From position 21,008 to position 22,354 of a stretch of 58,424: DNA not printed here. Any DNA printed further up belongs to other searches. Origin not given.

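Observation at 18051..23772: Tight five-gene lipid-linked-sugar module: polyprenyl-P GT2 divergent from GT-C + GtrA + SDR + flavoprotein (DprE1/E2-AftA-like logic in an archaeon)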

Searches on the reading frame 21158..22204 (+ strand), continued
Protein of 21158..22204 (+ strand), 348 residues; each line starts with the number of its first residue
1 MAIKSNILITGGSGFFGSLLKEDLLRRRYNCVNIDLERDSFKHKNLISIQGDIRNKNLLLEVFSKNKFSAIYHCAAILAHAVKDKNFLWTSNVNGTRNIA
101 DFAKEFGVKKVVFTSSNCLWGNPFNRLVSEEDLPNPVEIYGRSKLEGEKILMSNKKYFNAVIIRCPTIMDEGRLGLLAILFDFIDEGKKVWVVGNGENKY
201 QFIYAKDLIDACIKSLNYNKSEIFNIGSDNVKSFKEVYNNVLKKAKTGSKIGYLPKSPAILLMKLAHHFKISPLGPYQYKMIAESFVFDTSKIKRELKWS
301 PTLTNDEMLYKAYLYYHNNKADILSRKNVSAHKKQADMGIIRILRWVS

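Call 115: search_protein_families(library=ncbifam, proteins=[L178:6860-8050:+, L178:12367-13437:-], max_evalue=1e-20)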
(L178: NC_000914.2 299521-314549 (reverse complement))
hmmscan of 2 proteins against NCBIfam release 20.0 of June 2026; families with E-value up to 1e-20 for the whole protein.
L178:6860-8050:+ (396 aa): 3 families
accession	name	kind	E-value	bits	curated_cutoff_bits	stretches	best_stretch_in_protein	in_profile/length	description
TIGR03466.1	HpnA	hypoth_equivalog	4.1e-35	121.2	367.65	1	51-363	2-324/327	hopanoid-associated sugar epimerase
NF042422.1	oxyalk_red_OleD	equivalog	3.6e-25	89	580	1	53-353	4-321/329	2-alkyl-3-oxoalkanoate reductase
TIGR01179.1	galE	equivalog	3.2e-23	82.1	262.3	0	53-214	3-178/332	UDP-glucose 4-epimerase GalE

L178:12367-13437:- (356 aa): 3 families
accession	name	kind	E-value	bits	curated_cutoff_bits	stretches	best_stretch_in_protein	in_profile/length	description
TIGR03466.1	HpnA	hypoth_equivalog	5.1e-23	81.5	367.65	1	14-353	3-325/327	hopanoid-associated sugar epimerase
NF042423.1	oxyalk_red_Shew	equivalog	8.8e-22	77.6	580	1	12-344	9-330/331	2-alkyl-3-oxoalkanoate reductase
NF042422.1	oxyalk_red_OleD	equivalog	9.7e-22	77.7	580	1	14-348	3-327/329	2-alkyl-3-oxoalkanoate reductase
